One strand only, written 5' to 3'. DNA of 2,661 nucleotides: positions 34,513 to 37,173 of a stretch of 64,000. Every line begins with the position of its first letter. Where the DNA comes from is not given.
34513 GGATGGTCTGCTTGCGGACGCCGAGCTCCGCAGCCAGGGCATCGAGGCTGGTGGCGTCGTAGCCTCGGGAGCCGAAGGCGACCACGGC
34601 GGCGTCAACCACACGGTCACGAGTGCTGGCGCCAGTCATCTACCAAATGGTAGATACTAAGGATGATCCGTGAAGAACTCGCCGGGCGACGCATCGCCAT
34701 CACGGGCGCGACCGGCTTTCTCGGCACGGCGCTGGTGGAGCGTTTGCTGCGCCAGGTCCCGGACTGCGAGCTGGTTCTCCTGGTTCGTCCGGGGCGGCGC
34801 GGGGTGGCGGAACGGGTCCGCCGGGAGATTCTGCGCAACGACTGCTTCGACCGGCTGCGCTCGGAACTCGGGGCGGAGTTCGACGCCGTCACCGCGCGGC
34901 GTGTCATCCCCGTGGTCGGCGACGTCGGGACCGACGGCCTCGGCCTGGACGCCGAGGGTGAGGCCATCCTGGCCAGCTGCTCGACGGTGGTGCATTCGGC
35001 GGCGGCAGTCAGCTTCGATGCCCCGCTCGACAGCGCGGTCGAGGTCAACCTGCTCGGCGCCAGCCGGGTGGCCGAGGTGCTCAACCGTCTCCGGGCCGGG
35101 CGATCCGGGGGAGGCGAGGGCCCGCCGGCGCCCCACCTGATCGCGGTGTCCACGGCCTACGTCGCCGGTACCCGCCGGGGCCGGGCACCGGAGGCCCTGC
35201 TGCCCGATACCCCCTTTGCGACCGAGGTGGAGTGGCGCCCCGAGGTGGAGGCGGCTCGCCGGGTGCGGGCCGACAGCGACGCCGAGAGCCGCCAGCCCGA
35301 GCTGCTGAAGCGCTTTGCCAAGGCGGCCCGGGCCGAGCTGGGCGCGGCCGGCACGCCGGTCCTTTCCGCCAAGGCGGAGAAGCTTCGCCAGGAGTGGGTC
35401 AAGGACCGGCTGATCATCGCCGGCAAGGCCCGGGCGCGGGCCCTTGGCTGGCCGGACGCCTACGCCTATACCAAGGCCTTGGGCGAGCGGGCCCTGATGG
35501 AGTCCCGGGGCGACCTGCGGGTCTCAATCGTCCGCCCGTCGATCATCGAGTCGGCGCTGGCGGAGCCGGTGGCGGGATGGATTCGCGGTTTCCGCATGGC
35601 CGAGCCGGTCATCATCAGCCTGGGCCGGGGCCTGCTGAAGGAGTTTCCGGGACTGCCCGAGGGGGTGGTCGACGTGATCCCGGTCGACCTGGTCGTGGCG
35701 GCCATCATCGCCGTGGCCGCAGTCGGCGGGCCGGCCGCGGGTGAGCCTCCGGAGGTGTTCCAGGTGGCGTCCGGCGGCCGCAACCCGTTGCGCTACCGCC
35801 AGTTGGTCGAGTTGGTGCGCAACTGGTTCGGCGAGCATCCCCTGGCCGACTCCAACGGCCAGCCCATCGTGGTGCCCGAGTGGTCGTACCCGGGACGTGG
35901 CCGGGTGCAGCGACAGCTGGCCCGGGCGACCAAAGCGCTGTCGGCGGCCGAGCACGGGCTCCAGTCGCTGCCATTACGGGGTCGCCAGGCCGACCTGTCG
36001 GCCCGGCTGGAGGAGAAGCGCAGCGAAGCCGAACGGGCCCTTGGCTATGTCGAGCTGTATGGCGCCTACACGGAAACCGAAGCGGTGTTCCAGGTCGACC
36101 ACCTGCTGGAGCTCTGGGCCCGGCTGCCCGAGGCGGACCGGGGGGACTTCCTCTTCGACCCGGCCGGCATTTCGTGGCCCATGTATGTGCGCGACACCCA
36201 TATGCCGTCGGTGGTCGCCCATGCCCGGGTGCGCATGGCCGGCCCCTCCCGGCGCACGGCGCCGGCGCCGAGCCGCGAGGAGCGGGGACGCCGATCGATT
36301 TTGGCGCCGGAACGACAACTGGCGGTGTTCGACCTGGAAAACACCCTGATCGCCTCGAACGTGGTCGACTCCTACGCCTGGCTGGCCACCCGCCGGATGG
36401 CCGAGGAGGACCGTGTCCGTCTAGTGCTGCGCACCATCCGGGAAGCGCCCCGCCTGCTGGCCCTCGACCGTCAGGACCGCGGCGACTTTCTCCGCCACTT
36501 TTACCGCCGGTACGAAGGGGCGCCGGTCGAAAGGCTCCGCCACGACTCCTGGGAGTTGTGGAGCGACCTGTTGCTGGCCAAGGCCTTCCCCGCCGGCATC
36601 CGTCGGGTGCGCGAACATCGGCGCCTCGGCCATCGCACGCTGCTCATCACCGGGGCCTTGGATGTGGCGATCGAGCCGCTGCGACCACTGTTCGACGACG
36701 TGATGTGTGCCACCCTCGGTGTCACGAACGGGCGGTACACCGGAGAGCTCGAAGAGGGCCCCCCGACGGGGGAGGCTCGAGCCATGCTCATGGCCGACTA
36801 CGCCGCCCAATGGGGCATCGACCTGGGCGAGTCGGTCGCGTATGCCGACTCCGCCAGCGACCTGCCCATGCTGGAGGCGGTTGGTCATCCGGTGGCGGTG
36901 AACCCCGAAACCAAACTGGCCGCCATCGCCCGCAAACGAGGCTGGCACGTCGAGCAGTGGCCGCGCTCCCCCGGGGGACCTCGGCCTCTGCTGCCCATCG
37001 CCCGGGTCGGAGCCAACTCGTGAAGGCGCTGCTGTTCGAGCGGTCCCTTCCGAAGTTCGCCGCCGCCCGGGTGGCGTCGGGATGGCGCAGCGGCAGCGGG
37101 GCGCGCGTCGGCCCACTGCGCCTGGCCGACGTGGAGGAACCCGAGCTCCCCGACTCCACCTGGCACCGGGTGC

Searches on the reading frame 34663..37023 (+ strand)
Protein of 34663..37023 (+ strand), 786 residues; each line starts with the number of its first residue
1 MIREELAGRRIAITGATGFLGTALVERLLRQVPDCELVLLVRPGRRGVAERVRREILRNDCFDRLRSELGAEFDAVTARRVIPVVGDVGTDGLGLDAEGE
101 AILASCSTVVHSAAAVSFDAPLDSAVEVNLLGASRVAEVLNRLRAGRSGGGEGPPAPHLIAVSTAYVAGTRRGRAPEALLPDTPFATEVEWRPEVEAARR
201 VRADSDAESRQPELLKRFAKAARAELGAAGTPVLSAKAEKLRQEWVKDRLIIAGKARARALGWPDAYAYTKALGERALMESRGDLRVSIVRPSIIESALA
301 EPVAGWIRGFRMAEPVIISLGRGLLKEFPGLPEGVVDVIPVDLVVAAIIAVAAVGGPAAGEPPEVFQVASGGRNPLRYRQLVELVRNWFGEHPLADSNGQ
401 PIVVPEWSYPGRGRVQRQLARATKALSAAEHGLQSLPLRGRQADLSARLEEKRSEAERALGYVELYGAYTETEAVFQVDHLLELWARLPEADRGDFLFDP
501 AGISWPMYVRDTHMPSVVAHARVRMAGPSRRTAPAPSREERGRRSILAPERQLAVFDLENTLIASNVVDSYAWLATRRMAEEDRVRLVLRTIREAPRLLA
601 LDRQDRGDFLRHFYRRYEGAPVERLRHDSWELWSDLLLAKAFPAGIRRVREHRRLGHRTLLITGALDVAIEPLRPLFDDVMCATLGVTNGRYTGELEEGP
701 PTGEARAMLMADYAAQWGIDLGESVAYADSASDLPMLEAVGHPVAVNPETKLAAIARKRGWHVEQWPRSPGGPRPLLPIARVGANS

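Call 19: search_protein_families(library=pfam, proteins=[window:34663-37023:+], max_evalue=0.00001)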
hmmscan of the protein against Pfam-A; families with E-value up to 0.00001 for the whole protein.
window:34663-37023:+ (786 aa): 3 families
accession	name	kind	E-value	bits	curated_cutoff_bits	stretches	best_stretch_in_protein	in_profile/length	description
PF07993.18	NAD_binding_4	-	5.8e-52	176.8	20.1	1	13-348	1-258/258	Male sterility protein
PF12710.13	HAD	-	1.4e-26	94.5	27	1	554-738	1-189/189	haloacid dehalogenase-like hydrolase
PF03015.24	Sterile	-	2.2e-06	28.2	35.4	1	460-514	30-83/93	Male sterility protein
